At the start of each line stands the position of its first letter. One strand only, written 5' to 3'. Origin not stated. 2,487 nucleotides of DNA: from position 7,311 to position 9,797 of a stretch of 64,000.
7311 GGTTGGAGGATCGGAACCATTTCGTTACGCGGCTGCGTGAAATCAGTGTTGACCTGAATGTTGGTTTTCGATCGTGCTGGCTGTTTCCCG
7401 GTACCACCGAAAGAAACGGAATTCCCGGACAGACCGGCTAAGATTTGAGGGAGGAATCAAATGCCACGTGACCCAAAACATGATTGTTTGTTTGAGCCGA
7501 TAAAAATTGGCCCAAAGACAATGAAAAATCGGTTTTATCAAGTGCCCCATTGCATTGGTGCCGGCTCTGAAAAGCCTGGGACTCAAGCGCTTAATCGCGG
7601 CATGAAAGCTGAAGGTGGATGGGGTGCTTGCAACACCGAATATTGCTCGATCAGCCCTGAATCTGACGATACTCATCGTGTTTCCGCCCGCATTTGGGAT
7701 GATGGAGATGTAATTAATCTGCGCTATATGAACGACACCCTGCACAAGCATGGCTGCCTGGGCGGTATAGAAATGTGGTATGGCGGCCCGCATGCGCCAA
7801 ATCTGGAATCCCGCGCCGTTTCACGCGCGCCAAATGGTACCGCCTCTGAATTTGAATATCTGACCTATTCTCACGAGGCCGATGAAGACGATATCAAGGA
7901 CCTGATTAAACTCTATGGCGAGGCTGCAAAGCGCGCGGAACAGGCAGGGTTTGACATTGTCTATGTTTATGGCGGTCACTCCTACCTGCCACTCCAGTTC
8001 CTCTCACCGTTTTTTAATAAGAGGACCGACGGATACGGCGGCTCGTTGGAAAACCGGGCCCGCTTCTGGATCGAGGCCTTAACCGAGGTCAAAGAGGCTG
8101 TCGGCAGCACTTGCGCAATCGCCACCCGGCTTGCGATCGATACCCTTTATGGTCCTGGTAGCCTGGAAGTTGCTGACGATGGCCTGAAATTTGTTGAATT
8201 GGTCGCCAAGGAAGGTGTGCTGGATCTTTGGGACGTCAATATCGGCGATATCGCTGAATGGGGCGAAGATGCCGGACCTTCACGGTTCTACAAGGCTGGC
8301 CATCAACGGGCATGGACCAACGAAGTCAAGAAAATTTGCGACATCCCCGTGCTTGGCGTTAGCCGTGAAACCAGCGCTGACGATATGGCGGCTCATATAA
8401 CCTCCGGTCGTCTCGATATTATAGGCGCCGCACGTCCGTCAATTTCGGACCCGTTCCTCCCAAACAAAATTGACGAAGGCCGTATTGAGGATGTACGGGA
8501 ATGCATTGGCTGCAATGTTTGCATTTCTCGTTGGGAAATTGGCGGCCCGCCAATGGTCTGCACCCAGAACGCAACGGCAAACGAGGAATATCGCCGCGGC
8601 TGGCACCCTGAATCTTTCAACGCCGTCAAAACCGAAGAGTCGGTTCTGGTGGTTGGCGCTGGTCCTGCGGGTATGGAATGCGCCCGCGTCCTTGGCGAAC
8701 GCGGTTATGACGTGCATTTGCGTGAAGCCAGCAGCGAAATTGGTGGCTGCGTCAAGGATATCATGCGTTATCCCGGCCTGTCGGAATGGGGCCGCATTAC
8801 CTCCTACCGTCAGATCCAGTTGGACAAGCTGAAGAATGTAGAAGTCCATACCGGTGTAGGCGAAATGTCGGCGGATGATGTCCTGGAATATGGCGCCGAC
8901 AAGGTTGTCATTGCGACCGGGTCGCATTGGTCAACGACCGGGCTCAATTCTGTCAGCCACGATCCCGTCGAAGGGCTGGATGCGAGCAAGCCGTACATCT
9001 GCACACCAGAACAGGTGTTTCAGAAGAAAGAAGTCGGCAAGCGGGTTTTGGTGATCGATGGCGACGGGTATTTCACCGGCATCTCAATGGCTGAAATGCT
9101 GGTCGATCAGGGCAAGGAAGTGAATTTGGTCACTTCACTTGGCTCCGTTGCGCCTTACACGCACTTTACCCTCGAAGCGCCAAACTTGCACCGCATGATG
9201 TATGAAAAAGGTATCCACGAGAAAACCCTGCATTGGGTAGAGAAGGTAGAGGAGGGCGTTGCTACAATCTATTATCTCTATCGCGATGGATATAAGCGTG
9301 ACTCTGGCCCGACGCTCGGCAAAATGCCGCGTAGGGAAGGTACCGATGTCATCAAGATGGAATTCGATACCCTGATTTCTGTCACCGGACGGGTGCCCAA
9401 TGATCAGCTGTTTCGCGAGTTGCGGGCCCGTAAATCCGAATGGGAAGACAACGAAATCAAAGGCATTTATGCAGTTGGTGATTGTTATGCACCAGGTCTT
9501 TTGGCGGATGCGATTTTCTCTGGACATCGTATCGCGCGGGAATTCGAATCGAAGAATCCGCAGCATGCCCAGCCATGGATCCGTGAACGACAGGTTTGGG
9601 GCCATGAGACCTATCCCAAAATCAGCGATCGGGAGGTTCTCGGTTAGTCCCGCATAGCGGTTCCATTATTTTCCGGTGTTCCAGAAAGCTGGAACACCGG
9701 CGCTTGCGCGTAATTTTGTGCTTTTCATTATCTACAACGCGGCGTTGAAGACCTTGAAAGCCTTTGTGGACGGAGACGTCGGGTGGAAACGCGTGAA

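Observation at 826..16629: Self-contained trimethylamine-oxidation locus: uptake, dehydrogenase, membrane-tethered electron conduit and C1 capture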

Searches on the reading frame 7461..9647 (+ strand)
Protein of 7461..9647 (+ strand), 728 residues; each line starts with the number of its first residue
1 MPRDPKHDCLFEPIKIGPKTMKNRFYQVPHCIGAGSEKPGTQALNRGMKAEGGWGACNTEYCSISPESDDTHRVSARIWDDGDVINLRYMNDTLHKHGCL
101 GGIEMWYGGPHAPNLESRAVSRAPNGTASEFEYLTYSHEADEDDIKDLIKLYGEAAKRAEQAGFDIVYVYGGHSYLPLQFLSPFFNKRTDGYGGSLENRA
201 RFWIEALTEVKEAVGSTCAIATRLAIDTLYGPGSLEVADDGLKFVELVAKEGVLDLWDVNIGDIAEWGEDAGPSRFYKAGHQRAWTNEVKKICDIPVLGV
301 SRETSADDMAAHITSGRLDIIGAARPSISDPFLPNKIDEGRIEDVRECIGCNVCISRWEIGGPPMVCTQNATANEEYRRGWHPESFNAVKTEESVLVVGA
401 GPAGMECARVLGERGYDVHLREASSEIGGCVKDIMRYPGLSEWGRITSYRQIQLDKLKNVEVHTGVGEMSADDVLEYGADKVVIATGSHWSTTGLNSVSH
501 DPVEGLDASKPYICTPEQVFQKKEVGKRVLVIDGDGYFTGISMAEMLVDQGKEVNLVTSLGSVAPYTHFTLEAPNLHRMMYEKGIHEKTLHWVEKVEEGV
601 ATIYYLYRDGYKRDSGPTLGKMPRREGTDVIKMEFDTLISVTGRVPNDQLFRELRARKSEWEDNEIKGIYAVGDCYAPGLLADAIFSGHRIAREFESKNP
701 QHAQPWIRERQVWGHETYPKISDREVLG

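Call 4: search_protein_families(library=pfam, proteins=[window:7461-9647:+])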
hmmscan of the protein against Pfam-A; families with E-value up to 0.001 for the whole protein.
window:7461-9647:+ (728 aa): 9 families
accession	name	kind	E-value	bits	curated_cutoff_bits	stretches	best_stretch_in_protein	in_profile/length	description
PF00724.26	Oxidored_FMN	-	5.6e-85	286.1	27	1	10-341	2-339/342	NADH:flavin oxidoreductase / NADH oxidase family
PF22620.2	OYE-like_second_a-b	-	1.7e-28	99.7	25.5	1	515-642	2-128/128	OYE-like second alpha/beta domain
PF07992.20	Pyr_redox_2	-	3.3e-24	86.3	26.1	2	394-681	2-284/291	Pyridine nucleotide-disulphide oxidoreductase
PF13450.12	NAD_binding_8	-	1.9e-07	31.7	21.9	1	397-436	1-40/68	NAD(P)-binding Rossmann-like domain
PF00070.33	Pyr_redox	-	2.5e-07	31.6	22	1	394-428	1-35/82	Pyridine nucleotide-disulphide oxidoreductase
PF03486.20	HI0933_like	-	0.00014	21.8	50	0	394-428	2-36/244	HI0933-like protein Rossmann domain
PF01494.25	FAD_binding_3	-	0.00026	20.7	22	0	394-422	3-31/349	FAD binding domain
PF00890.30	FAD_binding_2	-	0.00042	20.1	20.4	0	395-430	2-37/414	FAD binding domain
PF01946.23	Thi4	-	0.00065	19.5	26.2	0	392-430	17-56/235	Thi4 family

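Call 5: search_protein_families(library=ncbifam, proteins=[window:7461-9647:+], max_evalue=0.00001)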
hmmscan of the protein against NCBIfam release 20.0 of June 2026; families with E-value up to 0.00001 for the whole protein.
window:7461-9647:+ (728 aa): 30 families (the best 25 are shown)
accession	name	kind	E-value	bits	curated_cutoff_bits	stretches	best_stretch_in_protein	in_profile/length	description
TIGR03997.1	mycofact_OYE_2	equivalog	9e-103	344.8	793.15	1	10-694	2-644/645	mycofactocin system FadH/OYE family oxidoreductase 2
NF045599.1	bili_reduct_long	exception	1e-69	235.4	750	1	10-693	1-639/641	bilirubin reductase, long form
NF041087.1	bile_acid_BaiCD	equivalog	1.7e-68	231.3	825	1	8-600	2-574/642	bile acid Fe-S flavoenzyme BaiCD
NF045592.1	bili_reduct_N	equivalog_domain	3.7e-42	144.8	425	1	10-355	2-349/363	bilirubin reductase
TIGR03996.1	mycofact_OYE_1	hypoth_equivalog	3e-37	128.5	627.9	1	50-559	44-531/633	mycofactocin system FadH/OYE family oxidoreductase 1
NF010047.0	PRK13523.1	equivalog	1.8e-36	125.9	431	1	9-337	4-320/339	NADPH dehydrogenase NamA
NF006101.0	PRK08255.1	equivalog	9.1e-30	103.4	1078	1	7-331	396-724/768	bifunctional salicylyl-CoA 5-hydroxylase/oxidoreductase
NF007899.0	PRK10605.1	subfamily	3.4e-19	69.3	403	1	9-215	5-227/365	N-ethylmaleimide reductase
TIGR03315.1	Se_ygfK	equivalog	1.4e-12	45.9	835.3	1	372-702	519-842/1012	putative selenate reductase subunit YgfK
TIGR01350.1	lipoamide_DH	equivalog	1.3e-11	43.9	408.8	1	458-700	117-334/461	dihydrolipoyl dehydrogenase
NF009410.0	PRK12771.1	subfamily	1.4e-11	43.7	516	1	375-695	122-441/566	NAD(P)-binding protein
NF004776.0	PRK06116.1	equivalog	7.7e-09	35.1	480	0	459-698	107-329/450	glutathione-disulfide reductase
TIGR01318.1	gltD_gamma_fam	subfamily_domain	1.2e-08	34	482.95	1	373-514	122-260/467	glutamate synthase, small subunit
TIGR01317.1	GOGAT_sm_gam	subfamily_domain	1.5e-08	33.9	447.7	1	374-525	125-273/485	glutamate synthase small subunit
TIGR02053.1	MerA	equivalog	3.9e-08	32.7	454.45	0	448-598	93-236/465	mercury(II) reductase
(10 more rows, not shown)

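Call 6: search_solved_structures(query=window:7461-9647:+, show_alignments=2)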
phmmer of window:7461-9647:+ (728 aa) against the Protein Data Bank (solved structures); distinct sequences matched with E-value up to 0.001: 143 (the best 60 are shown).
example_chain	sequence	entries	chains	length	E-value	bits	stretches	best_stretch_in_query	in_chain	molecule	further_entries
1djn_A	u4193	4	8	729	7e-289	963.4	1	3-717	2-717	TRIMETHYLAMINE DEHYDROGENASE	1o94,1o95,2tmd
1djq_A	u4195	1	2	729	1.2e-287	959.3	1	3-717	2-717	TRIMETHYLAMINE DEHYDROGENASE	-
6de6_A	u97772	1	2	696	3.9e-159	534.4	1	3-708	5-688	Histamine dehydrogenase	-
3k30_A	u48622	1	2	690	4e-152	511.2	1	7-704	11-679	Histamine dehydrogenase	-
6l6j_A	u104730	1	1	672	9e-140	470.4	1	3-693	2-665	Oxidored_FMN domain-containing protein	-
6qkg_A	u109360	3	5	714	1e-48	169.3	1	124-558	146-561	NCR A | NCR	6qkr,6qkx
1ps9_A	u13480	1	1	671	2.8e-34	121.6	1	8-503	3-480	2,4-dienoyl-CoA reductase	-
3krz_A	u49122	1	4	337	1.2e-32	116.2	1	10-332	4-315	NADH:flavin oxidoreductase/NADH oxidase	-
3kru_A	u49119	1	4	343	1.2e-32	116.2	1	10-332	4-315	NADH:flavin oxidoreductase/NADH oxidase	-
1z41_A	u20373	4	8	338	6.8e-29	103.8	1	10-334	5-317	Probable NADH-dependent flavin oxidoreductase yqjM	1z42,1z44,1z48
3gr7_A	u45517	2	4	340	2.5e-28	101.9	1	9-335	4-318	NADPH dehydrogenase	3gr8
9iuv_A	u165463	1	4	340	1.5e-27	99.4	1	9-335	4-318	NADPH dehydrogenase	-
8x0j_A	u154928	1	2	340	1.1e-26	96.5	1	9-334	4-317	NADPH dehydrogenase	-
8uaj_A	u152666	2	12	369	5.6e-23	84.2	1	2-336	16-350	NADPH dehydrogenase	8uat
3hf3_A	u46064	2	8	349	2.1e-22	82.4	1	10-336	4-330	Chromate reductase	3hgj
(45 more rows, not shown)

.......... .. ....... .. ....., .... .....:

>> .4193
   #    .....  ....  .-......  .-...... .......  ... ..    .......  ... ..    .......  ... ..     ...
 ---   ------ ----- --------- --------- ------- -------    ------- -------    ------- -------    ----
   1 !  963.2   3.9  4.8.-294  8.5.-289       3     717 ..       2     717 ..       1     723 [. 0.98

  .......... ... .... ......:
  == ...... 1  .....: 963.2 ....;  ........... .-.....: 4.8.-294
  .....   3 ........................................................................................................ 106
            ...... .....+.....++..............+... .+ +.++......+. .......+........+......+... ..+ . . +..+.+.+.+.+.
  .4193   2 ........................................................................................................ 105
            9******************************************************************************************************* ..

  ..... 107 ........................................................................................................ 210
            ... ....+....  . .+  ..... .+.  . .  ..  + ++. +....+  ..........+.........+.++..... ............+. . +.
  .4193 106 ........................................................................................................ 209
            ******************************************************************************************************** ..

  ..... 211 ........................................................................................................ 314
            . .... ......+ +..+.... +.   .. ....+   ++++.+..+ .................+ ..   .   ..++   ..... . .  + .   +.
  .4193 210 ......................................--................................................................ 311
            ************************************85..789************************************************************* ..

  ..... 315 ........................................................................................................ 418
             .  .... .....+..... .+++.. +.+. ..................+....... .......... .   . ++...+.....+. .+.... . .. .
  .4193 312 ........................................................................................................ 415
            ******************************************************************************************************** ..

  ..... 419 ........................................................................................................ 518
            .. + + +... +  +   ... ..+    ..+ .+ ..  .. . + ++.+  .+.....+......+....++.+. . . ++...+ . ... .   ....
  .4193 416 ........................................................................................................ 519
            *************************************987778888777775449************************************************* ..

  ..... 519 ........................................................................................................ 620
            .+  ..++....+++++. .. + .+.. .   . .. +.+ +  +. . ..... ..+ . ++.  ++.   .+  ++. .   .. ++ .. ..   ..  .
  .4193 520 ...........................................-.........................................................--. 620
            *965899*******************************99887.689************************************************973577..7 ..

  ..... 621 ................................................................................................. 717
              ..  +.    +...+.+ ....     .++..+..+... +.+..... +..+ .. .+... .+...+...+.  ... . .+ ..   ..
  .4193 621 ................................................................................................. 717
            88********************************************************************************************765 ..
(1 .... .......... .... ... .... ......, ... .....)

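Call 9: find_related_loci(query=window:7461-9647:+, collection=genome_contigs, flank=10000)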
Query window:7461-9647:+ (728 aa) in genome_contigs; peptide patterns used: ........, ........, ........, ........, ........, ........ (x = any residue, [..] = any of these).
419 stretches matched a pattern; 364 encode a relative of the query (tblastn E <= 1e-3); the best 80 are kept; 80 distinct loci.
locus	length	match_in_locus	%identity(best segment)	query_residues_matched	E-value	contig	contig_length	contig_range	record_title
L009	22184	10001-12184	88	1-728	0e+0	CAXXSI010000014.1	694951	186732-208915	MAG: Rhizobiaceae bacterium isolate a1742b30-e065-467f-9c1a-1d654edd7eae genome assembly, contig: contig_14, whole genom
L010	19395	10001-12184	85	1-728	0e+0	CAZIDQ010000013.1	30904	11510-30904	MAG TPA_asm: uncultured Marinosulfonomonas sp. isolate binchicken_co67_135 genome assembly, contig: NODE_1391_length_309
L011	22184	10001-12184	85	1-728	0e+0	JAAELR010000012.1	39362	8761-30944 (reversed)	MAG: Rhodobacteraceae bacterium isolate Bpl_10 BplG_CONTIG143823, whole genome shotgun sequence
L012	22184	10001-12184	85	1-728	0e+0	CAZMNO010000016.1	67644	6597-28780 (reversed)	MAG TPA_asm: uncultured Rhodobacter sp. isolate SRP167671_co2_99 genome assembly, contig: NODE_497_length_67644_cov_24.1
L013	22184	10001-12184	87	1-728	0e+0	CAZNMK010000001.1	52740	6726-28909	MAG TPA_asm: uncultured Roseovarius sp. isolate binchicken_co286_18 genome assembly, contig: NODE_946_length_52740_cov_5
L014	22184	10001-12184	84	1-728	0e+0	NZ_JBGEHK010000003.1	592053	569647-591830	Roseovarius conchicola strain 2305UL8-3 contig3, whole genome shotgun sequence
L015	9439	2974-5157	79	1-728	0e+0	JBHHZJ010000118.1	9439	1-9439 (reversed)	MAG: Kiloniellaceae bacterium isolate Maj_1_bin.32 NODE_3621_length_9439_cov_15.834079, whole genome shotgun sequence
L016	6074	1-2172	79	5-728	0e+0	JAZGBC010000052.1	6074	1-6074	MAG: Kiloniellales bacterium isolate SCS1bin.6 SCS1bin.6_52, whole genome shotgun sequence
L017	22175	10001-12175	77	1-725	0e+0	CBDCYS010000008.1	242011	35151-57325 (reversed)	MAG: Bryobacterales bacterium isolate 6130ab36-0be1-4cbc-8e40-5b7dbad0252f genome assembly, contig: contig_8, whole geno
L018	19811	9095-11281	77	1-728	0e+0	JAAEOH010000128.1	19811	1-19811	MAG: Hyphomicrobiales bacterium isolate Cca_2 CcaG_CONTIG887407, whole genome shotgun sequence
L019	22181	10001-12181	77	1-726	0e+0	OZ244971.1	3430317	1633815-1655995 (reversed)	MAG: Hyphomicrobiaceae bacterium isolate 78c3c3b3-7302-4956-be71-f313cb390681 genome assembly, chromosome: 1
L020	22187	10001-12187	76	1-725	0e+0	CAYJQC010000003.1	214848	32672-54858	MAG TPA_asm: uncultured Rhodospirillaceae bacterium isolate ERP124720_co1_30 genome assembly, contig: NODE_67_length_214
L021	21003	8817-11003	76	1-728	0e+0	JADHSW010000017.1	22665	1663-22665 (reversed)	MAG: Rhodospirillales bacterium isolate BS150m-G4 BS-150m-C1920, whole genome shotgun sequence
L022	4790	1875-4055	76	1-726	0e+0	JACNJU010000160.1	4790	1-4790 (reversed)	MAG: Rhodospirillaceae bacterium isolate NIOZ-UU42 NIOZ-UU_NODE_23333_length_4790_cov_3.82746, whole genome shotgun sequ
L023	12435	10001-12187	75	1-728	0e+0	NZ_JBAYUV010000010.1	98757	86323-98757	MAG: Hyphomicrobium sp. isolate SO_2016_LW3_44 scaffold00312_LW162_2016, whole genome shotgun sequence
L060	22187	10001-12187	74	1-728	0e+0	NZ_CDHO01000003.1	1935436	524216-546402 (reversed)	Hyphomicrobium sp. GJ21, whole genome shotgun sequence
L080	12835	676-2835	60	1-719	0e+0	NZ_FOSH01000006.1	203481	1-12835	Methylophaga sulfidovorans strain DSM 11578, whole genome shotgun sequence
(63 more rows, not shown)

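Call 49: search_protein_families(library=pfam, proteins=[L080:5027-6460:+, L080:8291-8809:+, L080:8975-10108:+, L080:10160-10768:+, L080:10765-11718:+, L080:11728-12768:+, L060:16543-18318:+, L060:19957-22186:+], max_evalue=0.01)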
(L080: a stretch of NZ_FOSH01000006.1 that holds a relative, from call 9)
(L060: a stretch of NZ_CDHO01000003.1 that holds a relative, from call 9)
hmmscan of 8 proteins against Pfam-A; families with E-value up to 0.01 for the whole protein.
L080:5027-6460:+ (477 aa): 5 families
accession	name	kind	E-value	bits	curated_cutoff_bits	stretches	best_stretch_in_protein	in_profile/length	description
PF25591.1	LRV_2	-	4.6e-18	65.4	27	2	310-366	5-60/61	Leucine Rich Repeat Variant domain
PF01816.23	LRV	-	1.1e-17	63.5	21.6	1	332-356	2-26/26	Leucine rich repeat variant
PF02985.28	HEAT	-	1.8e-07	31.2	23.5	0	322-339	5-22/31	HEAT repeat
PF13646.12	HEAT_2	-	2e-06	28.4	27.7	0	324-364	7-52/88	HEAT repeats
PF09280.16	XPC-binding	-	0.0047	17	26.4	0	331-353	11-33/57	XPC-binding domain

L080:8291-8809:+ (172 aa): 1 family
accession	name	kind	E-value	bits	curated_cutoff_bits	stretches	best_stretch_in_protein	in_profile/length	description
PF00885.24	DMRL_synthase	-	1.7e-46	158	26.7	1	33-166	2-138/139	6,7-dimethyl-8-ribityllumazine synthase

L080:8975-10108:+ (377 aa): 2 families
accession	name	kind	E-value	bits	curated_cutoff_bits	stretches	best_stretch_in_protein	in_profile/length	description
PF01571.26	GCV_T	-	4.7e-62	210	25.6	1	17-267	2-255/255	Aminomethyltransferase folate-binding domain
PF08669.17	GCV_T_C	-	4.3e-17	62.2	25.9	1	293-368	3-80/80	Glycine cleavage T-protein C-terminal barrel domain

L080:10160-10768:+ (202 aa): 3 families
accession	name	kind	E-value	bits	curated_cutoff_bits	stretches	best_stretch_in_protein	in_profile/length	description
PF22290.1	DmmA-like_N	-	9.8e-40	136.3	33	1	7-130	1-124/124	Dimethylamine monooxygenase subunit DmmA-like, N-terminal domain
PF22289.1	DmmA-like_C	-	1.6e-23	82.8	27.4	1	142-183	2-43/44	Dimethylamine monooxygenase subunit DmmA-like, C-terminal domain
PF07754.17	HVO_2753_ZBP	-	0.0032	17.7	33.2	1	145-179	2-37/46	Small zinc finger protein HVO_2753-like, Zn-binding pocket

L080:10765-11718:+ (317 aa): 4 families
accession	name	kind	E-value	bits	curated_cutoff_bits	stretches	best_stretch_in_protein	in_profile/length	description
PF00111.32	Fer2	-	3.1e-13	49.9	21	1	236-309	5-77/77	2Fe-2S iron-sulfur cluster binding domain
PF22290.1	DmmA-like_N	-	1.1e-09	39.2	33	1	103-215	12-123/124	Dimethylamine monooxygenase subunit DmmA-like, N-terminal domain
PF00175.26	NAD_binding_1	-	2.8e-07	31.6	22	1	114-200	1-105/109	Oxidoreductase NAD-binding domain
PF00970.30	FAD_binding_6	-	1.1e-06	29.3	21.1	1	6-101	2-95/99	Oxidoreductase FAD-binding domain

L080:11728-12768:+ (346 aa): 1 family
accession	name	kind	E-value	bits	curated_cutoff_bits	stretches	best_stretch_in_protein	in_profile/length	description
PF11927.14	HODM_asu-like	-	9.8e-70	235.4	25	1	53-326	7-272/273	Haem-dependent oxidative N-demethylase, alpha subunit-like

L060:16543-18318:+ (591 aa): 2 families
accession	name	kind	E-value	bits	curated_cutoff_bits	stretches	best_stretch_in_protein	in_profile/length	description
PF13520.12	AA_permease_2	-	6e-75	253.2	27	1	22-519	2-417/427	Amino acid permease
PF00324.27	AA_permease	-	0.00012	21.4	24.6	1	31-537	9-450/470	Amino acid permease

L060:19957-22186:+ (743 aa): 2 families
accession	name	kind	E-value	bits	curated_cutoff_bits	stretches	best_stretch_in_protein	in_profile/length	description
PF00593.30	TonB_dep_Rec_b-barrel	-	3.5e-45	156.1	27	1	322-743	26-434/436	TonB dependent receptor-like, beta-barrel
PF07715.20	Plug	-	2.2e-17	63.9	23.9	1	129-236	3-107/107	TonB-dependent Receptor Plug Domain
